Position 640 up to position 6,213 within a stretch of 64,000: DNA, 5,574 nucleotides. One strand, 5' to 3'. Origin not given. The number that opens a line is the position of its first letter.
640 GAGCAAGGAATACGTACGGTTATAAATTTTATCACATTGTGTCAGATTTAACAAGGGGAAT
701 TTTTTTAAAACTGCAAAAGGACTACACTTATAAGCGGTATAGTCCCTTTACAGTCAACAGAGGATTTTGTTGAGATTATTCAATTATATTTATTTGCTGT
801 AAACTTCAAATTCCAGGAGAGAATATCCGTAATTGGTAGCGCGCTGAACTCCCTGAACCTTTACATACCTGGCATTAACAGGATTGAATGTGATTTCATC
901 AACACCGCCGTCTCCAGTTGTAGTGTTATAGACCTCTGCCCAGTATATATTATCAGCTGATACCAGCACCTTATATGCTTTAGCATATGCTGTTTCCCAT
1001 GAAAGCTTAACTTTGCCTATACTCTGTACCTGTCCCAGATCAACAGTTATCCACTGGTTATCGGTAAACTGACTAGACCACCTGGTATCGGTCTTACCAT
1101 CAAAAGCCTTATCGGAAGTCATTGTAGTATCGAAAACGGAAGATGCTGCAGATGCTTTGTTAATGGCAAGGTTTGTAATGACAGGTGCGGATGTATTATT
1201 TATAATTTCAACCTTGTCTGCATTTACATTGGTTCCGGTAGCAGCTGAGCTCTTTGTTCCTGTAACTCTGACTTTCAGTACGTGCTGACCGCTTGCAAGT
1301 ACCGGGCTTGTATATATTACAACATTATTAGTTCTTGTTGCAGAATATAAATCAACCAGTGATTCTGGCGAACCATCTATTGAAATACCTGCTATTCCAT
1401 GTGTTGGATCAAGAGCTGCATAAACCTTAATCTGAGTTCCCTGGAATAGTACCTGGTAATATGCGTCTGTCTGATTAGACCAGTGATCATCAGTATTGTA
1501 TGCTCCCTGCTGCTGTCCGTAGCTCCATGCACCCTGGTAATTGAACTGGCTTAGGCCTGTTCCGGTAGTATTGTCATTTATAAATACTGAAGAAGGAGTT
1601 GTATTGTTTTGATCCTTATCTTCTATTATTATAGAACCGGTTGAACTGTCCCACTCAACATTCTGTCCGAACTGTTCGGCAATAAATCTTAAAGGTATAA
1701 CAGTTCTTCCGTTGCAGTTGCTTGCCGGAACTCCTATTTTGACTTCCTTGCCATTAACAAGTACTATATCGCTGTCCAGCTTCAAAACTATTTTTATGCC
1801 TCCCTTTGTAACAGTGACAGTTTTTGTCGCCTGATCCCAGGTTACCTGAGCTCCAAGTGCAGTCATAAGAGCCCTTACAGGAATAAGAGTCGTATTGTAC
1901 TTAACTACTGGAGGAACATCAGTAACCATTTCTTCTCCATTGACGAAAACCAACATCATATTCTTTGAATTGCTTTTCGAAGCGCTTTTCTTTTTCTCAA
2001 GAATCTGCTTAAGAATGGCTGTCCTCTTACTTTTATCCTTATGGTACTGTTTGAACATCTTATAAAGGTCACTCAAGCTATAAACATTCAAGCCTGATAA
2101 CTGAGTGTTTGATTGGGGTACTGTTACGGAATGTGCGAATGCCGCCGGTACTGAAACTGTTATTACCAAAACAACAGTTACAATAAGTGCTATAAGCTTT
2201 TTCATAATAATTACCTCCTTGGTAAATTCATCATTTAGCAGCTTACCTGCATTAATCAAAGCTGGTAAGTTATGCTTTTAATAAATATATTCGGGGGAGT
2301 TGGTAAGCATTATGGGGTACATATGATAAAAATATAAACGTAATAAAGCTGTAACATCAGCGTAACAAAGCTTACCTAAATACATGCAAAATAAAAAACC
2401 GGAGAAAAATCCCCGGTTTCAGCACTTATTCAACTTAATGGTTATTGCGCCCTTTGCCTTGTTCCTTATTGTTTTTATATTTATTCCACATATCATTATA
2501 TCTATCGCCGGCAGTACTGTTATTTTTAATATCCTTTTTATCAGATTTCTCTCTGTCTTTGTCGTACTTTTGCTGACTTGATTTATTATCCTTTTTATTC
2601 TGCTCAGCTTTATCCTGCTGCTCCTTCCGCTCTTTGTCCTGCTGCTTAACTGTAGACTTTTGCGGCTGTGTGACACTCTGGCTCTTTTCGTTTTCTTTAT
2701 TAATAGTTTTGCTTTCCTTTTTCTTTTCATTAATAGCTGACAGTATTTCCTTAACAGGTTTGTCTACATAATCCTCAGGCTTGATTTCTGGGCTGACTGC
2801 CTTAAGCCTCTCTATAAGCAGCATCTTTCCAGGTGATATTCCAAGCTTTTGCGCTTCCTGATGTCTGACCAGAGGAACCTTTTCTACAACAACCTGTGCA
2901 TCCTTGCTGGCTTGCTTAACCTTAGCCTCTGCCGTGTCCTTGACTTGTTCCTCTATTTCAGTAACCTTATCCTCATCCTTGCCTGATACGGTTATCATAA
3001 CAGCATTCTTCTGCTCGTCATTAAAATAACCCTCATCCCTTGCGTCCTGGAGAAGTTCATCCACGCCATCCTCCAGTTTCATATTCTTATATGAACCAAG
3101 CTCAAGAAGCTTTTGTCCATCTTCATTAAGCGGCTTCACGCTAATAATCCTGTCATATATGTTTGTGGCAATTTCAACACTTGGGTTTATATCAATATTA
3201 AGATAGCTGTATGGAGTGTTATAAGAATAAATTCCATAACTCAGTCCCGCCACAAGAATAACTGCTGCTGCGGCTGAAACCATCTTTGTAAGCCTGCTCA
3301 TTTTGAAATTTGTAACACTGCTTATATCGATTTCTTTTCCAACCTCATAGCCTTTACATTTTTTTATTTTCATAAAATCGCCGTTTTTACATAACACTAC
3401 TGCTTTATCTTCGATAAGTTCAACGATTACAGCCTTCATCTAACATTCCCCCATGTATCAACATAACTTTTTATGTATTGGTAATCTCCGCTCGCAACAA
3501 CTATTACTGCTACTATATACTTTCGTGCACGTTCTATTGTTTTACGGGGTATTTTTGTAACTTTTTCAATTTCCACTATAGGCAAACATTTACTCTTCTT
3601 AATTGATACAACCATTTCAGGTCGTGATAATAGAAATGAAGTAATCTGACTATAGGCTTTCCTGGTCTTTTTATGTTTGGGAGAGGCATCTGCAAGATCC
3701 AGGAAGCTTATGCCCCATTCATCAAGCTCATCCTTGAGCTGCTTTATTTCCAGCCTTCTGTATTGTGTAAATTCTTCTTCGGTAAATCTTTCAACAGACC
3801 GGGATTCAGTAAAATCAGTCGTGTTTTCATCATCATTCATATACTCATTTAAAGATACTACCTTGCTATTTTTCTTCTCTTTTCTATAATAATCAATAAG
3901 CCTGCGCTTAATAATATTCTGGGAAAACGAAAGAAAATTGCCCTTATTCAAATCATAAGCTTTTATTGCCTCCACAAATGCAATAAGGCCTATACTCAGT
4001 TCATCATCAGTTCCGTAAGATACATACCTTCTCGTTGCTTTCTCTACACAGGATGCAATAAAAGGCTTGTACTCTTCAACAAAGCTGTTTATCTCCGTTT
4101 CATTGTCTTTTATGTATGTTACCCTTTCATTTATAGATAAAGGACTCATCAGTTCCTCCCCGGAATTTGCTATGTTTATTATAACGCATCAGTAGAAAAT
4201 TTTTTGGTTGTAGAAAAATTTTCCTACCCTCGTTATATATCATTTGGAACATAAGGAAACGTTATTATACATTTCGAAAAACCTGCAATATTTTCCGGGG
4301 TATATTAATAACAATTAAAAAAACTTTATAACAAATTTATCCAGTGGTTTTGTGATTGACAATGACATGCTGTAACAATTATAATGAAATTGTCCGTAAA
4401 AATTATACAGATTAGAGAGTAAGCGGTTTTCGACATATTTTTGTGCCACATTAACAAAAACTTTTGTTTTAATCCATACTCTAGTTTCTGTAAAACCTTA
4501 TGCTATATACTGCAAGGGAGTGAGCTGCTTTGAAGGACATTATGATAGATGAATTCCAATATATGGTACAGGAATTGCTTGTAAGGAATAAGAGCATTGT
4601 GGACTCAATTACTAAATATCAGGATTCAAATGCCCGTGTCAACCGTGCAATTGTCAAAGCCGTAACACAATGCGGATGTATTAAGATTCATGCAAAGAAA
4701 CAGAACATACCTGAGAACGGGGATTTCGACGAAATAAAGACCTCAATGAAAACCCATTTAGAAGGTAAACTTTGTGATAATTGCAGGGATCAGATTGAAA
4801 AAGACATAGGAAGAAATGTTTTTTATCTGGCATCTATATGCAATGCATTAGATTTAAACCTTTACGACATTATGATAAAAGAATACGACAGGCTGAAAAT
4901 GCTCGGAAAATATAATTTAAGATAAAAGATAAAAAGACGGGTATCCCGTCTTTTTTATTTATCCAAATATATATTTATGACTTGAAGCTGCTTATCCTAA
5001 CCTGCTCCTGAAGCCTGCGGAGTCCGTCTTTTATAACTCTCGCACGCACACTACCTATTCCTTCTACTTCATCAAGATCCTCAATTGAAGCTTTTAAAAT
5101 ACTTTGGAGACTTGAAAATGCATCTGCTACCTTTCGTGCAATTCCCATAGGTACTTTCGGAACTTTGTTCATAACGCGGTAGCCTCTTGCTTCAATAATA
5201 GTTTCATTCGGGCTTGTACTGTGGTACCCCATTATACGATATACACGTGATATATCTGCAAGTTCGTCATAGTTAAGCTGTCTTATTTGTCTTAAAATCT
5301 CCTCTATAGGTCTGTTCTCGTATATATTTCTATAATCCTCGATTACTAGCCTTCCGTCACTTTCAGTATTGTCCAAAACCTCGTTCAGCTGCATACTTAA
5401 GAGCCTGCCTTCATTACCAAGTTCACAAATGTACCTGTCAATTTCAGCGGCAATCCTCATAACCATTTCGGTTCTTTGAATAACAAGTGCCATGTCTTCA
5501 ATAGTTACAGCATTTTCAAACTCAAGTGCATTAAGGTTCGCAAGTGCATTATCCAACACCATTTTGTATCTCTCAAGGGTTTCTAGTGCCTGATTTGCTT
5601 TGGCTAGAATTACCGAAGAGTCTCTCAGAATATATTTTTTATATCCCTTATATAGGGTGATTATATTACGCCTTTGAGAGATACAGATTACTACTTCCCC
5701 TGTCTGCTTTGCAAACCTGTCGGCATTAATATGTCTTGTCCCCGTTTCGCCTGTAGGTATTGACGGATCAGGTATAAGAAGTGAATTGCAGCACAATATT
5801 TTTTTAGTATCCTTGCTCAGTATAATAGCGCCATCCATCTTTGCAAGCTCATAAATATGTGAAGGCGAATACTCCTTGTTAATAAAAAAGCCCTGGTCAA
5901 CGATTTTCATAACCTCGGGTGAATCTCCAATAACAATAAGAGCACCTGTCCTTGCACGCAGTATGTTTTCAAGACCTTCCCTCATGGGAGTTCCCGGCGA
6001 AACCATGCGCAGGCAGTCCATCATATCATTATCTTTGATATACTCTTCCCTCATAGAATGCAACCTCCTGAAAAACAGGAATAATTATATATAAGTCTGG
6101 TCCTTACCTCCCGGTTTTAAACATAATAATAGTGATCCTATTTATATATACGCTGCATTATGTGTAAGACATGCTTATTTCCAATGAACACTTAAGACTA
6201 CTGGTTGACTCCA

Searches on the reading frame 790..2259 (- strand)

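Call 51: search_protein_families(library=pfam, max_evalue=0.00001, proteins=[window:790-2259:-])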
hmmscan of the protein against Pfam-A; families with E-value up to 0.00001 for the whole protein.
window:790-2259:- (489 aa): 3 families
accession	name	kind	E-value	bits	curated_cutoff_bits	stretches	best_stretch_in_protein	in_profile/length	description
PF07833.16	Cu_amine_oxidN1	-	2.3e-36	124.4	24.2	1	105-212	1-108/108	Copper amine oxidase N-terminal domain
PF00754.31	F5_F8_type_C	-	4.9e-25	88.6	28.2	1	371-482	3-124/127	F5/8 type C domain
PF22633.2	F5_F8_type_C_2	-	7.6e-25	87.8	27.8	1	384-468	1-91/91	NedA-like, galactose-binding domain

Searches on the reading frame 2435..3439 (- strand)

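Call 51: search_protein_families(library=pfam, max_evalue=0.00001, proteins=[window:2435-3439:-])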
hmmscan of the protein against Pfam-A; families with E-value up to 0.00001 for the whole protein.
window:2435-3439:- (334 aa): 2 families
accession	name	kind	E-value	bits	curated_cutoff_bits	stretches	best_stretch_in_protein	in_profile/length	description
PF23750.1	RsgI_M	-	2.5e-34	119.2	25.3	1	77-210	1-132/133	Anti-sigma factor RsgI-like central domain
PF12791.13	RsgI_N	-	3.9e-09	36.6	25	1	2-39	3-39/40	Anti-sigma factor N-terminus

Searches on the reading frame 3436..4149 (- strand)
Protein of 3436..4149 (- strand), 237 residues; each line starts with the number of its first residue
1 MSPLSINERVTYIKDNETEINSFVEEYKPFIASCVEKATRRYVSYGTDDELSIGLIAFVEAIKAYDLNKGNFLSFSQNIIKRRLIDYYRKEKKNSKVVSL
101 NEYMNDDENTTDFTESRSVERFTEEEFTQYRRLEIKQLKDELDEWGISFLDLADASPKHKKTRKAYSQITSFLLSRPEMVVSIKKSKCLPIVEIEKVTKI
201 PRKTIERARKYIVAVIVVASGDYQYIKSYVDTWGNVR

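Call 51: search_protein_families(library=pfam, max_evalue=0.00001, proteins=[window:3436-4149:-])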
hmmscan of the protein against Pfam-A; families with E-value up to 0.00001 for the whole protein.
window:3436-4149:- (237 aa): 1 family
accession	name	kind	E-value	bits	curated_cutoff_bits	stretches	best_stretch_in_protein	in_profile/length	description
PF04542.20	Sigma70_r2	-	1.1e-07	32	24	1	24-93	2-70/71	Sigma-70 region 2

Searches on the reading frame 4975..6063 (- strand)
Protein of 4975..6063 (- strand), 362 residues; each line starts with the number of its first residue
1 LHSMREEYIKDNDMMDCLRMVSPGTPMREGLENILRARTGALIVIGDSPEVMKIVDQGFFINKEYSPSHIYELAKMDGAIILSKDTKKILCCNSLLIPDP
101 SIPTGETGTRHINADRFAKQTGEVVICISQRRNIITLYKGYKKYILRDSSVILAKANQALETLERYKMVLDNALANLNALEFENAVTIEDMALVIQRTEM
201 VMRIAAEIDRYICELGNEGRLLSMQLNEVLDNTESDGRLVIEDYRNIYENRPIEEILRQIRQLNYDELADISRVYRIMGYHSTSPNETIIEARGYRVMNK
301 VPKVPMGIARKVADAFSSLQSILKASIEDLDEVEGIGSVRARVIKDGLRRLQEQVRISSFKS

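Call 3: search_protein_families(library=pfam, proteins=[window:4975-6063:-])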
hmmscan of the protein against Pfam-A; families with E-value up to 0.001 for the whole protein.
window:4975-6063:- (362 aa): 5 families
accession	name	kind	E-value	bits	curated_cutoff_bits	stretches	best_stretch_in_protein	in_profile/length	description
PF10635.14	DisA-linker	-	8.6e-52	175.1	25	1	146-284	1-139/142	DisA bacterial checkpoint controller linker region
PF02457.21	DAC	-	3.9e-26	91.4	27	1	29-140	2-116/119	DisA bacterial checkpoint controller nucleotide-binding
PF12826.13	HHH_2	-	1.4e-06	28.8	27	1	303-346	10-53/64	Helix-hairpin-helix motif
PF00633.29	HHH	-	1.8e-05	24.8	24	1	318-345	1-28/30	Helix-hairpin-helix motif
PF14520.12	HHH_5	-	3e-05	24.9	27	1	308-349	14-56/57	Helix-hairpin-helix domain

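Call 4: search_protein_families(library=ncbifam, proteins=[window:4975-6063:-])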
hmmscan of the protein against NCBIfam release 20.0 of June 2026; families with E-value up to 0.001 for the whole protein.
window:4975-6063:- (362 aa): 7 families
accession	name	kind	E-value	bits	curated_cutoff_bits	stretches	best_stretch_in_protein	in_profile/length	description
NF010009.0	PRK13482.1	equivalog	1.9e-144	481.3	201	1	10-356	5-352/357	DNA integrity scanning diadenylate cyclase DisA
NF010337.0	PRK13766.1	equivalog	1.5e-06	26.7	610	1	281-346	709-773/781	Hef nuclease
NF011260.0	PRK14666.1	equivalog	1e-05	24.5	649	1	300-353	641-694/698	excinuclease ABC subunit C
NF010931.0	PRK14351.1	equivalog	0.00043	18.9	1051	1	300-357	532-589/692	NAD-dependent DNA ligase LigA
NF041371.1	Diadnylcyc_Halo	equivalog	0.00079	18.8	430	0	40-140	148-258/270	diadenylate cyclase DacZ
TIGR00159.1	TIGR00159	equivalog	0.00082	18.8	188.8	0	31-139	118-229/254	diadenylate cyclase CdaA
NF038328.1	c-di-AMP_CdaS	exception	0.00098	18.7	225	0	30-133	70-177/191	sporulation-specific diadenylate cyclase CdaS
